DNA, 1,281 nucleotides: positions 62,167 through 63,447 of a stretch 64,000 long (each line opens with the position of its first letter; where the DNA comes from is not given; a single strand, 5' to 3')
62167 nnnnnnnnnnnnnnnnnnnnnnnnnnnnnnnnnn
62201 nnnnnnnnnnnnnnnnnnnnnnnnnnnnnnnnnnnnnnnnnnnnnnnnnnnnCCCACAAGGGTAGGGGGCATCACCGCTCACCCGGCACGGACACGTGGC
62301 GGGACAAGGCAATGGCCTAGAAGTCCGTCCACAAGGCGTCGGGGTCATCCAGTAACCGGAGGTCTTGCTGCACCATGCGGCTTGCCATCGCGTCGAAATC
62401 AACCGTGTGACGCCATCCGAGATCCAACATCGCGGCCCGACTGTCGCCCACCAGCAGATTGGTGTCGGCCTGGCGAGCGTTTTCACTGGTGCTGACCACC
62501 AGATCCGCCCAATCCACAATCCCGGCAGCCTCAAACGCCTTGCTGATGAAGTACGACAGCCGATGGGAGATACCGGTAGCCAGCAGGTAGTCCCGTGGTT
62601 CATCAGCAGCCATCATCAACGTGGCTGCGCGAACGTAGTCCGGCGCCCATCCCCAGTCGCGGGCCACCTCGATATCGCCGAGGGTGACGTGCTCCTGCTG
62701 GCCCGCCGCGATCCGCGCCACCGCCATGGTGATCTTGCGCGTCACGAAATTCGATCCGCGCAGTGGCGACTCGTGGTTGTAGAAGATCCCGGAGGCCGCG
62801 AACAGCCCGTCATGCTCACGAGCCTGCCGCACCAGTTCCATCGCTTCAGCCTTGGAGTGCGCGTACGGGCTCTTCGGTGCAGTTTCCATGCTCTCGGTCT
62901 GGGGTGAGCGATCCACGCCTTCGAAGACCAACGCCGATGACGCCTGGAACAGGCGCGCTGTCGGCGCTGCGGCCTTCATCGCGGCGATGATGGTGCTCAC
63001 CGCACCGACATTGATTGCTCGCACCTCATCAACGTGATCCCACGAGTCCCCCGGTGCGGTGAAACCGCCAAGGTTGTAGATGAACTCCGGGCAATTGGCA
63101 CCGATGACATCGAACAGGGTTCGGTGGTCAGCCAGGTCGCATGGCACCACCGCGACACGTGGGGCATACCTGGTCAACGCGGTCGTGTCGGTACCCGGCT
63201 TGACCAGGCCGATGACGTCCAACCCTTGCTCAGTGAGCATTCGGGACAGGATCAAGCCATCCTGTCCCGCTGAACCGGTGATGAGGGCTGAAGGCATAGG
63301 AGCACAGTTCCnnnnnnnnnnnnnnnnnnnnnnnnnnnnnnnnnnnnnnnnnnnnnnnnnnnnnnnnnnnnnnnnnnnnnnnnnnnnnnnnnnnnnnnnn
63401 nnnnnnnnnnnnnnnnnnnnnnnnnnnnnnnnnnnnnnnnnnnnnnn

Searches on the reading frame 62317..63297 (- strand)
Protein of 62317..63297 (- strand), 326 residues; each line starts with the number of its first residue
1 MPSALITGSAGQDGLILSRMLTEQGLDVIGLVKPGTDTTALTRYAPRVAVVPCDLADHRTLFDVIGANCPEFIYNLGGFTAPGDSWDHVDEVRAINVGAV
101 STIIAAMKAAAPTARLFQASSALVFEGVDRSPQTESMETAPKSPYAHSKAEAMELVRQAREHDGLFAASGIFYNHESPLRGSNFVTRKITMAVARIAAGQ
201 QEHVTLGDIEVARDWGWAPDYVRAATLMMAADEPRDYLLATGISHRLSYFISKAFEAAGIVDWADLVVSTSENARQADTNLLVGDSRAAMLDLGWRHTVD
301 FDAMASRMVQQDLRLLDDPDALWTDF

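Call 5: search_protein_families(library=pfam, proteins=[window:62317-63297:-], max_evalue=0.01)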
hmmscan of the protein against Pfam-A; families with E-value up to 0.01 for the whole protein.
window:62317-63297:- (326 aa): 4 families
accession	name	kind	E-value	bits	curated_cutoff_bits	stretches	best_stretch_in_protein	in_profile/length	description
PF16363.11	GDP_Man_Dehyd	-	4.6e-72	243.7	27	1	5-308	1-332/332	GDP-mannose 4,6 dehydratase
PF01370.27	Epimerase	-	4.3e-42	144.6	20.9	1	4-239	1-239/240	NAD dependent epimerase/dehydratase family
PF04321.23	RmlD_sub_bind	-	7.5e-17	61.7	27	1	5-187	4-162/287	RmlD substrate binding domain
PF13460.12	NAD_binding_10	-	0.00071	19.9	27.2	1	8-159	1-134/184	NAD(P)H-binding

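Call 7: search_protein_families(library=ncbifam, proteins=[window:62317-63297:-], max_evalue=0.01)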
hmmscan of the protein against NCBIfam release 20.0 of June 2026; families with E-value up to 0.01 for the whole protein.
window:62317-63297:- (326 aa): 15 families
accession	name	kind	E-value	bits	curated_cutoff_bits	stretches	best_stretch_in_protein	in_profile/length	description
TIGR01472.1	gmd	equivalog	4.7e-61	206.9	415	1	4-315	3-341/342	GDP-mannose 4,6-dehydratase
TIGR01214.1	rmlD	equivalog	3.7e-14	52.5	224.05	1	5-191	3-166/285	dTDP-4-dehydrorhamnose reductase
TIGR01181.1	dTDP_gluc_dehyt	equivalog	6.5e-13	48.4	365.1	1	5-252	3-255/321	dTDP-glucose 4,6-dehydratase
TIGR01179.1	galE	equivalog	4.4e-12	45.5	262.3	1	5-305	3-318/332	UDP-glucose 4-epimerase GalE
NF007956.0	PRK10675.1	subfamily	4.4e-07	29.3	394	1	49-154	53-158/338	UDP-glucose 4-epimerase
NF043036.1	ErythonDh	equivalog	5.6e-07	29.1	325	1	5-156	4-160/321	D-erythronate dehydrogenase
NF042423.1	oxyalk_red_Shew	equivalog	9.3e-07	28.2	580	1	3-162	10-162/331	2-alkyl-3-oxoalkanoate reductase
TIGR04180.1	EDH_00030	hypoth_equivalog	9.6e-07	28.2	475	1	5-234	2-230/297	NAD-dependent 4,6-dehydratase LegB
NF052578.1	StrlDmthSdmBMthl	equivalog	2.1e-05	24.4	600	1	4-166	3-153/328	sterol demethylase protein SdmB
TIGR02622.1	CDP_4_6_dhtase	equivalog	2.2e-05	23.8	278.45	1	4-159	7-167/352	CDP-glucose 4,6-dehydratase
NF007582.0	PRK10217.1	equivalog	8.3e-05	21.8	698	1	4-231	4-242/355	dTDP-glucose 4,6-dehydratase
TIGR03466.1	HpnA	hypoth_equivalog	0.0001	21.3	367.65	1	4-162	3-158/327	hopanoid-associated sugar epimerase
NF042422.1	oxyalk_red_OleD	equivalog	0.00051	19.5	580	1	5-161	4-155/329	2-alkyl-3-oxoalkanoate reductase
NF007440.0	PRK09987.1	equivalog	0.0009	18.6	308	1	54-192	39-170/299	dTDP-4-dehydrorhamnose reductase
NF007490.0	PRK10084.1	subfamily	0.0044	16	649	1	134-227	156-245/361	dTDP-glucose 4,6-dehydratase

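Call 65: search_solved_structures(query=window:62317-63297:-, max_evalue=1e-10)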
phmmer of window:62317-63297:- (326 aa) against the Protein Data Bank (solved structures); distinct sequences matched with E-value up to 1e-10: 12.
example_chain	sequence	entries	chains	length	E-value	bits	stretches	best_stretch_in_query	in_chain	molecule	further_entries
2z1m_A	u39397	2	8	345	6.6e-56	193.5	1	4-319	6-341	GDP-D-mannose dehydratase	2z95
1rpn_A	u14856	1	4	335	2.9e-53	184.7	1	3-315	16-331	GDP-mannose 4,6-dehydratase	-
1n7g_A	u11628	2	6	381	2.5e-49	171.8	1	4-316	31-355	GDP-D-mannose-4,6-dehydratase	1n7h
5uzh_A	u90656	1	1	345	1.5e-47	166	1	4-317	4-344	NafoA.00085.b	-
6gpk_A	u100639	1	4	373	3.2e-47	164.9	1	4-316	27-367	GDP-mannose 4,6 dehydratase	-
6gpj_A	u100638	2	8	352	3.3e-47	164.9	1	4-316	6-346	GDP-mannose 4,6 dehydratase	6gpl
1t2a_A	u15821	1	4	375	4e-47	164.6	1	4-317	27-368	GDP-mannose 4,6 dehydratase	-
5in4_A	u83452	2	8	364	4e-47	164.6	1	4-316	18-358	GDP-mannose 4,6 dehydratase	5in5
6q94_B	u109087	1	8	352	8.7e-47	163.5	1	4-316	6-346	GDP-mannose 4,6 dehydratase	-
7kf3_A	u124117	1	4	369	3.4e-45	158.3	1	4-314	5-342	GDP-mannose 4,6-dehydratase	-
1db3_A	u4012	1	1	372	8.4e-44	153.7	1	4-260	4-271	GDP-MANNOSE 4,6-DEHYDRATASE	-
2pk3_A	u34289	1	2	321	2.4e-18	70.1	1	4-303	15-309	GDP-6-deoxy-D-lyxo-4-hexulose reductase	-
